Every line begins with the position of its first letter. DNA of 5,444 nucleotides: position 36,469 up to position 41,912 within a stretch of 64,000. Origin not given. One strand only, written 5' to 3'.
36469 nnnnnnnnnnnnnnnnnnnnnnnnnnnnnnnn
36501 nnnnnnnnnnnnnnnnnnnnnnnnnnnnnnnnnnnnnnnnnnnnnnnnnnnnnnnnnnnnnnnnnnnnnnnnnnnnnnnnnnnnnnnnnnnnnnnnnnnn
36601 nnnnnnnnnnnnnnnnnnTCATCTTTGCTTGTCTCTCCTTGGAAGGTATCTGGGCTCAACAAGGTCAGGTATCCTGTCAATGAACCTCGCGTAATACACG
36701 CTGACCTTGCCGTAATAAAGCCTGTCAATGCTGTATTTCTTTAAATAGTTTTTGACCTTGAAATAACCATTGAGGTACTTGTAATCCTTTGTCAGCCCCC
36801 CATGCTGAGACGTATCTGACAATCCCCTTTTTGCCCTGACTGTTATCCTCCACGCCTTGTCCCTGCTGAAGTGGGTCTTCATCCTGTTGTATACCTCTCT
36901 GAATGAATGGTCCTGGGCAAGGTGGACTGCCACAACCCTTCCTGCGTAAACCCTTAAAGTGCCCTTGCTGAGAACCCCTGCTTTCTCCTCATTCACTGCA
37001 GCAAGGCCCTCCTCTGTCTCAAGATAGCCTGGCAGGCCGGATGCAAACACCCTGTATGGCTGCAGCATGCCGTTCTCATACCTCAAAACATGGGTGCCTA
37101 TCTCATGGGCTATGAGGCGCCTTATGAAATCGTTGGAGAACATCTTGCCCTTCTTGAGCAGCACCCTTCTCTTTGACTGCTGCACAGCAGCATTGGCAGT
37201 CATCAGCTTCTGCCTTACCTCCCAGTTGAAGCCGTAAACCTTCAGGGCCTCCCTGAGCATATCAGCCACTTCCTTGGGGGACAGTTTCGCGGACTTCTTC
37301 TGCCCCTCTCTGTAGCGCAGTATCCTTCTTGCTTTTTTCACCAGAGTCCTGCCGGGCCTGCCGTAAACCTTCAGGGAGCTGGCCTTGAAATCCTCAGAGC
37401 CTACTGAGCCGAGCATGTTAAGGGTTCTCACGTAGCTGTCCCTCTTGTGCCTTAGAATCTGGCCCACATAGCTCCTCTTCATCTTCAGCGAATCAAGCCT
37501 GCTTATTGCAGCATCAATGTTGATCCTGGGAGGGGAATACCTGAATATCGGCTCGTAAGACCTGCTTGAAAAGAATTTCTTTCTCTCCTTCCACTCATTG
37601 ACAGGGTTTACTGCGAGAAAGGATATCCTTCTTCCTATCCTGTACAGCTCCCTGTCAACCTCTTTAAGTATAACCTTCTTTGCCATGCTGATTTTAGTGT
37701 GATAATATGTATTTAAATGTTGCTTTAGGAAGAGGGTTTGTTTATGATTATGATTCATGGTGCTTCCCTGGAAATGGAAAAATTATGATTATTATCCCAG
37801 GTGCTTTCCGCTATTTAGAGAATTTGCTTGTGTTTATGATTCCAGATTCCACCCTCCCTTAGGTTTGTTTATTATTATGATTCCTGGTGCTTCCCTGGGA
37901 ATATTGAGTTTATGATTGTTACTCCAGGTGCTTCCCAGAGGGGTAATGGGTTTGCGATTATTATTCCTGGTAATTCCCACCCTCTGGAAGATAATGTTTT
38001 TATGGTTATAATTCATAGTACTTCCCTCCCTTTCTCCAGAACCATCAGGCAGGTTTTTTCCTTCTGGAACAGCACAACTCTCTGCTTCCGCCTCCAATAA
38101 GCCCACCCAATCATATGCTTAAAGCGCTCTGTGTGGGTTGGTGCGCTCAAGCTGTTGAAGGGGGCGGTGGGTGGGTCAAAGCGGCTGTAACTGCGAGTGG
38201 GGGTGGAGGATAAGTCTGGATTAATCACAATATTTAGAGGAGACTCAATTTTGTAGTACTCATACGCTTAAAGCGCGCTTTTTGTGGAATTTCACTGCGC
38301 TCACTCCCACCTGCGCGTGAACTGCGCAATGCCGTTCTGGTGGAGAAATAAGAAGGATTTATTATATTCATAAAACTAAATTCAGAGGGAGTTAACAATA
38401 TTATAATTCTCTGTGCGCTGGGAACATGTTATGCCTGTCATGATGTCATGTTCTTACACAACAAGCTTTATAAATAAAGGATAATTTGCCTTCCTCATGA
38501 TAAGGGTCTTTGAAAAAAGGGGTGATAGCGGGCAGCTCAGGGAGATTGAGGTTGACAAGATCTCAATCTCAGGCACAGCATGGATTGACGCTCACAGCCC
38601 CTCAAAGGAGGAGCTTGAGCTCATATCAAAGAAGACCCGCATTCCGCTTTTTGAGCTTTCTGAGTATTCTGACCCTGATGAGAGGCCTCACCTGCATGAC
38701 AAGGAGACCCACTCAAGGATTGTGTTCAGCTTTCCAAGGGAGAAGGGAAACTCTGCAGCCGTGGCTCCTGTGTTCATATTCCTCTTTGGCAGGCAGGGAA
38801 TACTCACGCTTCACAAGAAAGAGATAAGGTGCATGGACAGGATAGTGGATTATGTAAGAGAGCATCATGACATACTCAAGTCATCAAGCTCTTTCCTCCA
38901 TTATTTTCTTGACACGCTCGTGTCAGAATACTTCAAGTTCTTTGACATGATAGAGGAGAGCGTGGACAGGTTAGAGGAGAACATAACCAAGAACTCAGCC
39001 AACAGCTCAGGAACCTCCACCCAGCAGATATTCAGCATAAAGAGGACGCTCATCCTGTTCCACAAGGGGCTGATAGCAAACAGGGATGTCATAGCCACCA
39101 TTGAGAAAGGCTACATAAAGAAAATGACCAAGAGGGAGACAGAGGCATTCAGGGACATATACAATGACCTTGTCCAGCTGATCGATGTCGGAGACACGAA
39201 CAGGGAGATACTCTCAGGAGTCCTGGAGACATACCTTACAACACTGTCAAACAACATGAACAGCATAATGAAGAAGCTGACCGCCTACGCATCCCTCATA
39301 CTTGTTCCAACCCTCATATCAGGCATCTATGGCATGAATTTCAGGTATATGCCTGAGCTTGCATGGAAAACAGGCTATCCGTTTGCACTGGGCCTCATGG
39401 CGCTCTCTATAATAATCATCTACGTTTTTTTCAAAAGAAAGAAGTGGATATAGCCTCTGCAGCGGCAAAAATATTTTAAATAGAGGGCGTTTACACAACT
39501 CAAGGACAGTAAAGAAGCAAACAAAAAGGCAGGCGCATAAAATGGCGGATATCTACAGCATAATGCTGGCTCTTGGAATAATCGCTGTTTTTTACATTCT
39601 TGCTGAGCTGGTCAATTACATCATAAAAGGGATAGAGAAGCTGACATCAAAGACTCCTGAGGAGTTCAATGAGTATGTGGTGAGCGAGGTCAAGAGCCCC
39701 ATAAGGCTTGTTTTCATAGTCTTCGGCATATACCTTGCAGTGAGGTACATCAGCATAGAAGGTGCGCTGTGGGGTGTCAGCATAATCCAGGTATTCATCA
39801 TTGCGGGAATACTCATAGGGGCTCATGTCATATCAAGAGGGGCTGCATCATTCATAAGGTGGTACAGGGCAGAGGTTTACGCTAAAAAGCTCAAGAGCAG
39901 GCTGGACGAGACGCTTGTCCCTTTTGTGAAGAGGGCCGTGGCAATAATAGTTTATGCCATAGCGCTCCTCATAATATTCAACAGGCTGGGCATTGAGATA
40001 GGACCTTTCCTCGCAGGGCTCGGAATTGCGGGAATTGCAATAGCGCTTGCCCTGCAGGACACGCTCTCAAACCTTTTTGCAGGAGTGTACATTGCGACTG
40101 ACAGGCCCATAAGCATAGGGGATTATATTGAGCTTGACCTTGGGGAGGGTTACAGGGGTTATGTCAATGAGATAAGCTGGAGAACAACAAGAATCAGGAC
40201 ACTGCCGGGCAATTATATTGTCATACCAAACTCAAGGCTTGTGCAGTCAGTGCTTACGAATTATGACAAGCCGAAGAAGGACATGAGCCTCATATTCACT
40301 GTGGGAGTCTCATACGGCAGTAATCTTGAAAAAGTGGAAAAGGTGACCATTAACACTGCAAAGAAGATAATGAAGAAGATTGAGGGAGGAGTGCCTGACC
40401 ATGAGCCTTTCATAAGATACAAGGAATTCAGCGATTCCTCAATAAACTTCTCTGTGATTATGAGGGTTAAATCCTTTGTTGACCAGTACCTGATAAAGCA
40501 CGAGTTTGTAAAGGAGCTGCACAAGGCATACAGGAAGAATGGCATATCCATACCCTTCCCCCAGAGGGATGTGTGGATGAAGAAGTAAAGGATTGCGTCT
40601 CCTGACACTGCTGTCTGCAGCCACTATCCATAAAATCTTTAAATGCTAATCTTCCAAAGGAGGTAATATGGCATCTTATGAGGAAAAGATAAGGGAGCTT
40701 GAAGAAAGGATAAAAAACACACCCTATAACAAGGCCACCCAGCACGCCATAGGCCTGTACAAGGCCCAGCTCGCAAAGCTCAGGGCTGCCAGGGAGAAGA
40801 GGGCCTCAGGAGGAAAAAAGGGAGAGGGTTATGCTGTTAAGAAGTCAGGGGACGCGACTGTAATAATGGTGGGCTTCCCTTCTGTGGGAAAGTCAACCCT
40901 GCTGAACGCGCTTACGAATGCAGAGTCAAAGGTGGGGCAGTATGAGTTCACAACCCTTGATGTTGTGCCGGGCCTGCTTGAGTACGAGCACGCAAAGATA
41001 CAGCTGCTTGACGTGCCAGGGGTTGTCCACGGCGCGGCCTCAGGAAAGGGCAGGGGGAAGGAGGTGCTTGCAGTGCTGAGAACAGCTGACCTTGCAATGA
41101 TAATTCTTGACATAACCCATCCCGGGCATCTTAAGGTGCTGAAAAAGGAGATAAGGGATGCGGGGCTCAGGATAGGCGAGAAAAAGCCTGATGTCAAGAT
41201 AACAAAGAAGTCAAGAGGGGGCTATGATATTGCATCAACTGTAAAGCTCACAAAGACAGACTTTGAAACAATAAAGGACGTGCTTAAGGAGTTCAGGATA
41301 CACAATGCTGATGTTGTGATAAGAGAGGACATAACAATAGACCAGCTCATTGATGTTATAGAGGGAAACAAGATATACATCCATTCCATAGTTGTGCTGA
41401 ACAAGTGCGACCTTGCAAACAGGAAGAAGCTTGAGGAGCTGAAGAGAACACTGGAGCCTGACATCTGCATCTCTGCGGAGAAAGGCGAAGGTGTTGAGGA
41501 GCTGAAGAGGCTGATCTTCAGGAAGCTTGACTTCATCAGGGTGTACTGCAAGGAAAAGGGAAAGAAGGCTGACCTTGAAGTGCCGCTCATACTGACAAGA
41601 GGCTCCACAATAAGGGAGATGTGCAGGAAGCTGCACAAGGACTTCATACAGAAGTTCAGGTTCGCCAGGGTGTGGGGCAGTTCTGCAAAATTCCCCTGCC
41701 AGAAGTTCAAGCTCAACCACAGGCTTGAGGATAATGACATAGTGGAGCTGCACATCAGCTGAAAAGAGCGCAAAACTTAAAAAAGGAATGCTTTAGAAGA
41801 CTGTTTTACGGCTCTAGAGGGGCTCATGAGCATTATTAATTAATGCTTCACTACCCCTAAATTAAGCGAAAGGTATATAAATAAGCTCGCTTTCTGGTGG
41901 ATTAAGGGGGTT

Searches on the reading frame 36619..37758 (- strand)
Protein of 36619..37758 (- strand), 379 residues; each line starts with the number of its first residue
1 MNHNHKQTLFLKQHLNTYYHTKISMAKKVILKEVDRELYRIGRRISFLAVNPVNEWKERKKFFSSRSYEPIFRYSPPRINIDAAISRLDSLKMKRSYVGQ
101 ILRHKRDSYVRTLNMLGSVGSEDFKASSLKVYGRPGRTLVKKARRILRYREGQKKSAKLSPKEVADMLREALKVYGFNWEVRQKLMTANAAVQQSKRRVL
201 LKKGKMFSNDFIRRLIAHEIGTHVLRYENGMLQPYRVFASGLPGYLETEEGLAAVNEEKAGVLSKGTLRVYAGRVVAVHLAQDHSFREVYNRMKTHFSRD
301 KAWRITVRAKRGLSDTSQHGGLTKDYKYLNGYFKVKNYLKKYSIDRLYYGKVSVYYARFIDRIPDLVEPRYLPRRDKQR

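Call 16: search_protein_families(library=ncbifam, proteins=[window:36619-37758:-], max_evalue=0.00001)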
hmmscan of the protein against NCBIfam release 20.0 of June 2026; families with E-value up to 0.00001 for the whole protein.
window:36619-37758:- (379 aa): 1 family
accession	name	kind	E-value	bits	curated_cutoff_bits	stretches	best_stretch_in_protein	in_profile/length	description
TIGR02421.1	QEGLA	hypoth_equivalog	2e-61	208.3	338.65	1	35-373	2-352/368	flavohemoglobin expression-modulating QEGLA motif protein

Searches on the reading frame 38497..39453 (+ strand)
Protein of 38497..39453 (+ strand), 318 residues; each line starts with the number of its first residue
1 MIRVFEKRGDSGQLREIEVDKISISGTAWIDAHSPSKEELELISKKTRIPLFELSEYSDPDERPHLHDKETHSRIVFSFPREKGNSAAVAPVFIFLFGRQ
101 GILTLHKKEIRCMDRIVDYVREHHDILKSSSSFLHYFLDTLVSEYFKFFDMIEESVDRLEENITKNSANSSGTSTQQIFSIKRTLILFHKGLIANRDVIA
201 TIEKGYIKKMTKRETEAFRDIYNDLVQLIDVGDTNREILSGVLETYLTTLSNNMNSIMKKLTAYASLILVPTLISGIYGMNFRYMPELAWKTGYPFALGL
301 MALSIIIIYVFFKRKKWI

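Call 16: search_protein_families(library=ncbifam, proteins=[window:38497-39453:+], max_evalue=0.00001)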
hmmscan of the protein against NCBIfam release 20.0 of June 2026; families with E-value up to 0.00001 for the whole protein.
window:38497-39453:+ (318 aa): 2 families
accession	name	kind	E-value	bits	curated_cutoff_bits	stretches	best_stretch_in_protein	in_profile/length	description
TIGR00383.1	corA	equivalog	5.3e-68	229.7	200.75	1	23-318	25-320/320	magnesium/cobalt transporter CorA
NF007092.0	PRK09546.1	equivalog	1.2e-13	51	292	1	100-318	114-327/327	zinc transporter ZntB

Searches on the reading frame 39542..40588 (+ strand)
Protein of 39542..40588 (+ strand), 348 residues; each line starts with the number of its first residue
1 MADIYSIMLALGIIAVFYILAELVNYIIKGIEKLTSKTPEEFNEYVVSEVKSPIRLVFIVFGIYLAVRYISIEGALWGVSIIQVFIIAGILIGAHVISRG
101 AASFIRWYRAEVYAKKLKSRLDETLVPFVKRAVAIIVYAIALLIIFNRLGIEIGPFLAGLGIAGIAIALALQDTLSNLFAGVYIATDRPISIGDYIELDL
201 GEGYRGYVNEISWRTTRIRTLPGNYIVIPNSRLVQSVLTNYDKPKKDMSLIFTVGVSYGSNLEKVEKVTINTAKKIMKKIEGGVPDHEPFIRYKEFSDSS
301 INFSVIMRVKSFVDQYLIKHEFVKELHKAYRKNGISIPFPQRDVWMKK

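Call 16: search_protein_families(library=ncbifam, proteins=[window:39542-40588:+], max_evalue=0.00001)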
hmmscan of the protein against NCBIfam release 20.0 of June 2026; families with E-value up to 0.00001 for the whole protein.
window:39542-40588:+ (348 aa): 6 families
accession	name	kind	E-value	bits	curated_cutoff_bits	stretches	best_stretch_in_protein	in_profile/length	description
NF047602.1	MscsSHelicob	equivalog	6.5e-35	120.8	400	1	105-347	22-259/260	small-conductance mechanosensitive channel MscS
NF007662.0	PRK10334.1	subfamily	9.9e-33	113.6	321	1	117-348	57-279/286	small-conductance mechanosensitive channel MscS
NF047601.1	MscSThanab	equivalog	4.2e-24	85.5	500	1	80-347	23-277/280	small-conductance mechanosensitive channel MscS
NF008438.0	PRK11281.1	equivalog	1.1e-21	76.4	991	1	168-347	917-1089/1113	mechanosensitive channel MscK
NF008542.0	PRK11465.1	equivalog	3.5e-15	55.3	596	1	89-278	472-655/741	mechanosensitive channel protein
NF008180.0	PRK10929.1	equivalog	2.3e-11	42.3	809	1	139-344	885-1083/1109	miniconductance mechanosensitive channel MscM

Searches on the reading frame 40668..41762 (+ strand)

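Call 16: search_protein_families(library=ncbifam, proteins=[window:40668-41762:+], max_evalue=0.00001)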
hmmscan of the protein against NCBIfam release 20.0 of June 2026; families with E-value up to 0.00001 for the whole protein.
window:40668-41762:+ (364 aa): 22 families
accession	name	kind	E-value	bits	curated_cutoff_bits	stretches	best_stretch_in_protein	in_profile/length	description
NF008955.0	PRK12297.1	equivalog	2.1e-25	89.5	406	1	63-152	160-250/429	GTPase ObgE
TIGR02729.1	Obg_CgtA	equivalog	3.4e-24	85.5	280.25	1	8-158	103-260/329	Obg family GTPase CgtA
NF008956.1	PRK12299.1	equivalog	6.1e-24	84.6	300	1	46-180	140-278/327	GTPase ObgE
TIGR00231.1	small_GTP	domain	2e-22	79.7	42.5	1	62-213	3-163/164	GTP-binding protein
NF007171.0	PRK09602.1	subfamily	3.2e-19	69.1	387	1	64-100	4-40/397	YchF-related putative GTPase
NF008954.1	PRK12296.1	equivalog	3.6e-18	65.2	377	1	46-148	141-245/470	GTPase ObgE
TIGR03156.1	GTP_HflX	equivalog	7.2e-14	51.4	216.75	1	57-122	184-250/351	GTPase HflX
NF000908.1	PRK00089.1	equivalog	2.1e-13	50.2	237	1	64-153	5-98/291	GTPase Era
TIGR03918.1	GTP_HydF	equivalog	8.6e-13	47.9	325.55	1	62-150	7-97/392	[FeFe] hydrogenase H-cluster maturation GTPase HydF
TIGR00437.1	feoB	equivalog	9.4e-13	47.7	315.65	1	69-119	1-51/594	ferrous iron transport protein B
TIGR03594.1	GTPase_EngA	equivalog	3.1e-12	46.2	306.7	1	60-151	173-269/432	ribosome biogenesis GTPase Der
NF003661.0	PRK05291.1-3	equivalog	4.1e-12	46.2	380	1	63-286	217-369/448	tRNA uridine-5-carboxymethylaminomethyl(34) synthesis GTPase MnmE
TIGR00450.1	mnmE_trmE_thdF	equivalog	3.2e-11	43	252.6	1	63-153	210-302/446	tRNA uridine-5-carboxymethylaminomethyl(34) synthesis GTPase MnmE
TIGR03596.1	GTPase_YlqF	equivalog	2.4e-10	40.3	208.2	1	60-123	116-177/276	ribosome biogenesis GTPase YlqF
TIGR00092.1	TIGR00092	equivalog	4.9e-10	39.1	279.2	1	67-143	7-101/368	redox-regulated ATPase YchF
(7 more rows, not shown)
